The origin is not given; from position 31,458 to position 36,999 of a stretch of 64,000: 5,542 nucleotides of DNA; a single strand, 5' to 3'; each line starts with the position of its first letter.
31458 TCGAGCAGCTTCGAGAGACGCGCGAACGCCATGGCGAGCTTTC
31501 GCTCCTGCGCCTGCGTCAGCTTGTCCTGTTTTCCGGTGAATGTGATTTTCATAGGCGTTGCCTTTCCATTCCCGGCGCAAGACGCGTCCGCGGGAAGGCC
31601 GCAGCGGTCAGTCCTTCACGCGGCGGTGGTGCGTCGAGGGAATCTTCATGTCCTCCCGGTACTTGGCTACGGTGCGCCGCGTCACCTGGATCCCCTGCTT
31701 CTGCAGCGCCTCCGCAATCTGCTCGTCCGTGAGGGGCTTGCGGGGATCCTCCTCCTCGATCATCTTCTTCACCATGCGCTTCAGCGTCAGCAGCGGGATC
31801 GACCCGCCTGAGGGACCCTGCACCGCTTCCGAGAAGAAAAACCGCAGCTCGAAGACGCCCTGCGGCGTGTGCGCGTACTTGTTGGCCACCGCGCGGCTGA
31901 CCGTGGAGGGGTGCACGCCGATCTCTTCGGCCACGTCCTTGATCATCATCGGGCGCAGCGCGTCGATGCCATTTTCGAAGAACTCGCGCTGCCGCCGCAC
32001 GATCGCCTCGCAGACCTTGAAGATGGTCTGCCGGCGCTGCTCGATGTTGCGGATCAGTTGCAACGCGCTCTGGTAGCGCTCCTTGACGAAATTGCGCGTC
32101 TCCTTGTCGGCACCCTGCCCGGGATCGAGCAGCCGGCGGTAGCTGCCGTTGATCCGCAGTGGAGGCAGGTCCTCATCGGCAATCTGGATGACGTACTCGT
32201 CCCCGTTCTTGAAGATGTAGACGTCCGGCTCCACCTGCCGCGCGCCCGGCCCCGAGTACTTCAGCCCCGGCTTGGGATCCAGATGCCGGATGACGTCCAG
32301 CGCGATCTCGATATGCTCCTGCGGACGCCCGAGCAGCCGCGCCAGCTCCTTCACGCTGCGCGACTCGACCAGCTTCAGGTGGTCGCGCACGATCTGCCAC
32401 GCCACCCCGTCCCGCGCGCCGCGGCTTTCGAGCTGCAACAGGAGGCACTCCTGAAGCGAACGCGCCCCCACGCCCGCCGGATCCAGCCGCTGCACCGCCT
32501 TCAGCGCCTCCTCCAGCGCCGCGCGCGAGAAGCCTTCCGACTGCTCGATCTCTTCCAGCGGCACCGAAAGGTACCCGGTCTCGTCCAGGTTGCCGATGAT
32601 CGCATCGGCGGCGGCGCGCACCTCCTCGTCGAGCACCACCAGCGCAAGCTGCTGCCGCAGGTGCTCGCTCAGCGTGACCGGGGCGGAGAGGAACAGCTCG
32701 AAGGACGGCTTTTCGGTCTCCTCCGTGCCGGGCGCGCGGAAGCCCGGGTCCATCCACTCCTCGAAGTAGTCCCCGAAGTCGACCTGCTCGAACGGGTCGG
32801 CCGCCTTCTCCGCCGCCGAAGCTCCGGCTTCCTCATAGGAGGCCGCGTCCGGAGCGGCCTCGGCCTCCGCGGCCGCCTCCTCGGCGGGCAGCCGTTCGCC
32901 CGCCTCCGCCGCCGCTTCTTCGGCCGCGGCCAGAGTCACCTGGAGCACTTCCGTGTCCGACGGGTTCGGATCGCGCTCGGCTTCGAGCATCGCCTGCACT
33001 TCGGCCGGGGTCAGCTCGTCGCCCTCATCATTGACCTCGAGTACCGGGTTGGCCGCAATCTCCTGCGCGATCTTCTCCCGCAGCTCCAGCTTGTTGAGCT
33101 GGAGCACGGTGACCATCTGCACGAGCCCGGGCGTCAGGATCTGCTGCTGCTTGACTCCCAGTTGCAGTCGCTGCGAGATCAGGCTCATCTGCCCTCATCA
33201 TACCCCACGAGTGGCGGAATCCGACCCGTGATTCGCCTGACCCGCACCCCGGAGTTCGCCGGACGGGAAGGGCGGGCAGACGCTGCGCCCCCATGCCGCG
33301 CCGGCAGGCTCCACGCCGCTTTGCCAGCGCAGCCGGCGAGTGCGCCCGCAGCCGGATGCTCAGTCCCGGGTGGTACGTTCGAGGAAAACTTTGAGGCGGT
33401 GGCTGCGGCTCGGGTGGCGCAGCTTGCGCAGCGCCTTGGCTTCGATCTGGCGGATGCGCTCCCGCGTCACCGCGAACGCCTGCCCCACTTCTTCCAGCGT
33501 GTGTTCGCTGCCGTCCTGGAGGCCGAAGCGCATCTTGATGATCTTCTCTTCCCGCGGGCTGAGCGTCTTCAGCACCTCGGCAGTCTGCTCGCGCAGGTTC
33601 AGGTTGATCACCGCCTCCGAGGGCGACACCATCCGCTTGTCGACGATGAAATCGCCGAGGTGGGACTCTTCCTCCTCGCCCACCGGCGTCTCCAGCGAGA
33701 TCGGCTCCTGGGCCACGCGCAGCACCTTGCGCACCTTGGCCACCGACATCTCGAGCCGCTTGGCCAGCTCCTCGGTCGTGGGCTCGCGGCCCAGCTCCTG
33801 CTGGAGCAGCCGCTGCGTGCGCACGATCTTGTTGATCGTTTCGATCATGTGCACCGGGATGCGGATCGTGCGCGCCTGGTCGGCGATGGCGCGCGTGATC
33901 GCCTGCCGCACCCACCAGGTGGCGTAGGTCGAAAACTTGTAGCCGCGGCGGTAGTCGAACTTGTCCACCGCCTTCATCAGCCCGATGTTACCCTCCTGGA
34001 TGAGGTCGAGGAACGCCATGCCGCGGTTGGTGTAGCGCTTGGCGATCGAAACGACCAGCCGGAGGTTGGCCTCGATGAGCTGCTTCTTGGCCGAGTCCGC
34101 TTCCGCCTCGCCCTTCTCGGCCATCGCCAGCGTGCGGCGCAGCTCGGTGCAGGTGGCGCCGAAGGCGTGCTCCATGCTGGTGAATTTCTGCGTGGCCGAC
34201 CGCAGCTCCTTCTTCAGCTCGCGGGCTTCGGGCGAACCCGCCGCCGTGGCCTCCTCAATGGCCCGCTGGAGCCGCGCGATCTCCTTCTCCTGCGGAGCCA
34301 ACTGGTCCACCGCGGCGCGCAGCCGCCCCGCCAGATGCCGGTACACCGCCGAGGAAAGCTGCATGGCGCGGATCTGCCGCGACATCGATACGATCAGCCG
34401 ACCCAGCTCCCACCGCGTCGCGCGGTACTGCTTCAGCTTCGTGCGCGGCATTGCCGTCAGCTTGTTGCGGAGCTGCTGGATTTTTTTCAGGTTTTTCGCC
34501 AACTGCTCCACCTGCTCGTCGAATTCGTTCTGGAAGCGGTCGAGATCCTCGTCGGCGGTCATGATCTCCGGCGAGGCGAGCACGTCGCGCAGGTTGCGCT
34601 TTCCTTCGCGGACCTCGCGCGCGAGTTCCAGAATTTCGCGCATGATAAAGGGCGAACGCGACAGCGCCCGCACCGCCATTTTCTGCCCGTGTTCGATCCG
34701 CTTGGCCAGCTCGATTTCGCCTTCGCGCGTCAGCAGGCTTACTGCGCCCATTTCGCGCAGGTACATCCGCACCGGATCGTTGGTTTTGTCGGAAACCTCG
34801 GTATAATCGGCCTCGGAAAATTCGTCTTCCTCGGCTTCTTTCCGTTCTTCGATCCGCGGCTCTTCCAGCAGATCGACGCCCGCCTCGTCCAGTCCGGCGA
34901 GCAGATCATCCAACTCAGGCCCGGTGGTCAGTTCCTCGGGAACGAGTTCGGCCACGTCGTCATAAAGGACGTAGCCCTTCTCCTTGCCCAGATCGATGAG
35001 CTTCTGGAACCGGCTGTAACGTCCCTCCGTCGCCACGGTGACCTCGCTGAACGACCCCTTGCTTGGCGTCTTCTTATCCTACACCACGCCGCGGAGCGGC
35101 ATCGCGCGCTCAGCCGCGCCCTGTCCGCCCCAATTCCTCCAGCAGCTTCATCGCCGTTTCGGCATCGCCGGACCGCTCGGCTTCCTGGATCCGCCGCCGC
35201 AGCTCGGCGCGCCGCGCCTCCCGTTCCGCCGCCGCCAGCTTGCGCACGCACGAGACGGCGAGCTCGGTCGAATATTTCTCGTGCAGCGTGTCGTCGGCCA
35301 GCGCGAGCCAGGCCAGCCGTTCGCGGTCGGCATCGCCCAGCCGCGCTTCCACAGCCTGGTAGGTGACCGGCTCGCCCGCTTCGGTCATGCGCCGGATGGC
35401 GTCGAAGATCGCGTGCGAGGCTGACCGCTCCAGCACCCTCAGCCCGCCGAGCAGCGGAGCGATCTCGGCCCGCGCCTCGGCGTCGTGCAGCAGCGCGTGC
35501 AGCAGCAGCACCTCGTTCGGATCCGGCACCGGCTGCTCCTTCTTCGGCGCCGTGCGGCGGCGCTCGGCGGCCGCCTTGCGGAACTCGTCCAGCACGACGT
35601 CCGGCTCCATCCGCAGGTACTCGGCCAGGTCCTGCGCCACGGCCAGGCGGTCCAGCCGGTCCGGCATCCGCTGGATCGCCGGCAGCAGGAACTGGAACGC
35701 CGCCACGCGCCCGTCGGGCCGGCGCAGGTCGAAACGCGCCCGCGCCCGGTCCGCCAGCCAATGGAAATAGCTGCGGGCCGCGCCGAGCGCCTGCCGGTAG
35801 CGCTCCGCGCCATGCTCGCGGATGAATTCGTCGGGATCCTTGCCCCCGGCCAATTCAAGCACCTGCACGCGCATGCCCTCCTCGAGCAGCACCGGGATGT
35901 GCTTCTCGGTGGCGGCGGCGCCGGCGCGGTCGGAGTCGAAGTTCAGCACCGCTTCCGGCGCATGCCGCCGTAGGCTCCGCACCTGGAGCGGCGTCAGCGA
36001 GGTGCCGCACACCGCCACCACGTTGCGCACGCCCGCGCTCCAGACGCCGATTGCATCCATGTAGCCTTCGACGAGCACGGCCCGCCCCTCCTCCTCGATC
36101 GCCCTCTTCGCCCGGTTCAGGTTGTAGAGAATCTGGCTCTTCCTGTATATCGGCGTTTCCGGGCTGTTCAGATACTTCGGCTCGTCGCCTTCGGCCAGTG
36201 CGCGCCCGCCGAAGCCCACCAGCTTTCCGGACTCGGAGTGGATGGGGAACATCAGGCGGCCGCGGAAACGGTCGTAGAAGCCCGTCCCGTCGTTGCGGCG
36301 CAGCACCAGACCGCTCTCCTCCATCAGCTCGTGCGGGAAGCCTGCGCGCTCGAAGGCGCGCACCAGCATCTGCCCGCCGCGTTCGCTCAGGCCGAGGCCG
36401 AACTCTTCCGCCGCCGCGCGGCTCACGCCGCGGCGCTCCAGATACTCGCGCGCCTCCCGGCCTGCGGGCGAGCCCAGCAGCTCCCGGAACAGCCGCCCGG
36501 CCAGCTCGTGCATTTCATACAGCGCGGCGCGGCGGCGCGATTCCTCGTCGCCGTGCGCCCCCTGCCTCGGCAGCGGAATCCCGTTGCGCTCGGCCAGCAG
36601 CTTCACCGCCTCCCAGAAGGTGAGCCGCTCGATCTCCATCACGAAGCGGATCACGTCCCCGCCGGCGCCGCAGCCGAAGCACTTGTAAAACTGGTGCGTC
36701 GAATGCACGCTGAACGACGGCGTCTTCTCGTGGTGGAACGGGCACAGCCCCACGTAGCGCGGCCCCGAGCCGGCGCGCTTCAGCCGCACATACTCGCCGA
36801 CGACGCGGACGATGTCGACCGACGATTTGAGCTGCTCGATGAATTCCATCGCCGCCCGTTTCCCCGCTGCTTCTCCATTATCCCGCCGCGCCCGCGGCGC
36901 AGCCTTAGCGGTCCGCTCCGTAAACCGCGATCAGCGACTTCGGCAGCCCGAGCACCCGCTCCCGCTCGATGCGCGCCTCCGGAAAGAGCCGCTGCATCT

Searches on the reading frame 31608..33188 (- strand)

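Call 79: search_protein_families(library=pfam, proteins=[window:31608-33188:-], max_evalue=0.0001)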
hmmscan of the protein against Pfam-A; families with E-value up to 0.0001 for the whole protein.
window:31608-33188:- (526 aa): 3 families
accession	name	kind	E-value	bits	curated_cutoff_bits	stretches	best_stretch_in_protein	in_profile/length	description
PF04552.19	Sigma54_DBD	-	1.7e-58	197.3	22.8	1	366-523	2-159/160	Sigma-54, DNA binding domain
PF04963.19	Sigma54_CBD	-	8.1e-56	189.1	22.9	1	163-350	2-185/185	Sigma-54 factor, core binding domain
PF00309.25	Sigma54_AID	-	4.9e-13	49.1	23.8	1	7-52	1-46/46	Sigma-54 factor, Activator interacting domain (AID)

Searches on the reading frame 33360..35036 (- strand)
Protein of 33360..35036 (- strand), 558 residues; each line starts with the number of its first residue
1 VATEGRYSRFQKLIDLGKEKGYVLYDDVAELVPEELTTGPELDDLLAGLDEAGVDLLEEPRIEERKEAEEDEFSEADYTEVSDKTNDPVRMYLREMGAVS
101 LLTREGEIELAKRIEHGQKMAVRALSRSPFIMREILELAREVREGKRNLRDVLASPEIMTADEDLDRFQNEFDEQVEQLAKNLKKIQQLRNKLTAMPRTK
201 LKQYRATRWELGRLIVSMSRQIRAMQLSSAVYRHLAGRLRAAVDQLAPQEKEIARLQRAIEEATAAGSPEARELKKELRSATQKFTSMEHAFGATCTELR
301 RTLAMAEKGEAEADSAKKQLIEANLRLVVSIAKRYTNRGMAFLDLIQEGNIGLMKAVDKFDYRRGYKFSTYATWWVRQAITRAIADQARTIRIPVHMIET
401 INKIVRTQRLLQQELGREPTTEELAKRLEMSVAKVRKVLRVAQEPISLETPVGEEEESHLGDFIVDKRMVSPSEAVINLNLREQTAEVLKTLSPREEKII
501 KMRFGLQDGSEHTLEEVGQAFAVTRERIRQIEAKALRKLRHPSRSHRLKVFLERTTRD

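Call 79: search_protein_families(library=pfam, proteins=[window:33360-35036:-], max_evalue=0.0001)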
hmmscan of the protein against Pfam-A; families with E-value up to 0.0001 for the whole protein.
window:33360-35036:- (558 aa): 5 families
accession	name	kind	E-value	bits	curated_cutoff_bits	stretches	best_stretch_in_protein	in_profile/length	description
PF04539.22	Sigma70_r3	-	1.7e-28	99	25.3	1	399-475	1-77/78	Sigma-70 region 3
PF04542.20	Sigma70_r2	-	2.7e-24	85.2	24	1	320-390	1-71/71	Sigma-70 region 2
PF04545.22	Sigma70_r4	-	9.1e-18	64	24.1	1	488-541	1-50/50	Sigma-70, region 4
PF00140.25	Sigma70_r1_2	-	1.2e-14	54.5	22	1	87-118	1-32/34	Sigma-70 factor, region 1.2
PF03979.19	Sigma70_r1_1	-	1.3e-11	44.8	22.5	1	7-72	4-67/81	Sigma-70 factor, region 1.1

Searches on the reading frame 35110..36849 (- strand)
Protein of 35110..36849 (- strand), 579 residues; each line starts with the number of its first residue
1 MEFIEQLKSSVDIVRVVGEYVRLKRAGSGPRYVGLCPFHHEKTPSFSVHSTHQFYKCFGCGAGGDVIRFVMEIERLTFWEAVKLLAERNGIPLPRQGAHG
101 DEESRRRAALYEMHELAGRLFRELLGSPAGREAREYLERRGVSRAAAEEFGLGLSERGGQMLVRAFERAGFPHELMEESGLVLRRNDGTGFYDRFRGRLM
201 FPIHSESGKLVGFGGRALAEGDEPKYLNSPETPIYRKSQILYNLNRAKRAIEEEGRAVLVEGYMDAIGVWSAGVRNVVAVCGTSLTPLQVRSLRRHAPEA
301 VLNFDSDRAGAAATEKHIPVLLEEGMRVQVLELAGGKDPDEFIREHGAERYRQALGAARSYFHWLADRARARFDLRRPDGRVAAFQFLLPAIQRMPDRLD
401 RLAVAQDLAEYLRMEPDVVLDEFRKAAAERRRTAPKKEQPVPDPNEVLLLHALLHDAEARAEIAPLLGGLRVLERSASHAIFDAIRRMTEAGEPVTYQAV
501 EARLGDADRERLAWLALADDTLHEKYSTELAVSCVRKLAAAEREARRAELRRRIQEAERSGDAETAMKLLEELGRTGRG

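Call 79: search_protein_families(library=pfam, proteins=[window:35110-36849:-], max_evalue=0.0001)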
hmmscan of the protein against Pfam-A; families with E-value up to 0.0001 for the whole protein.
window:35110-36849:- (579 aa): 7 families
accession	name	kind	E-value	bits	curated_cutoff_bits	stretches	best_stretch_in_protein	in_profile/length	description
PF08275.17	DNAG_N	-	8.3e-39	133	26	1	121-248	2-128/128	DNA primase catalytic core, N-terminal domain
PF01807.25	Zn_ribbon_DnaG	-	3.8e-36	123.3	24.9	1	2-94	4-94/98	CHC2 zinc finger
PF13155.12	Toprim_2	-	2.9e-21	76.1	22.1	1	258-343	1-88/88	Toprim-like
PF13662.12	Toprim_4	-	2.1e-16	60.4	25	1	256-331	2-84/85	Toprim domain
PF01751.28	Toprim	-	1.1e-09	38.8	23.1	1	257-332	2-95/96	Toprim domain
PF10410.14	DnaB_bind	-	9.9e-09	35.8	20.6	1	364-416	3-55/56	DnaB-helicase binding domain of primase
PF13362.12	Toprim_3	-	1.8e-07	31.9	27.2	1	257-349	2-95/95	Toprim domain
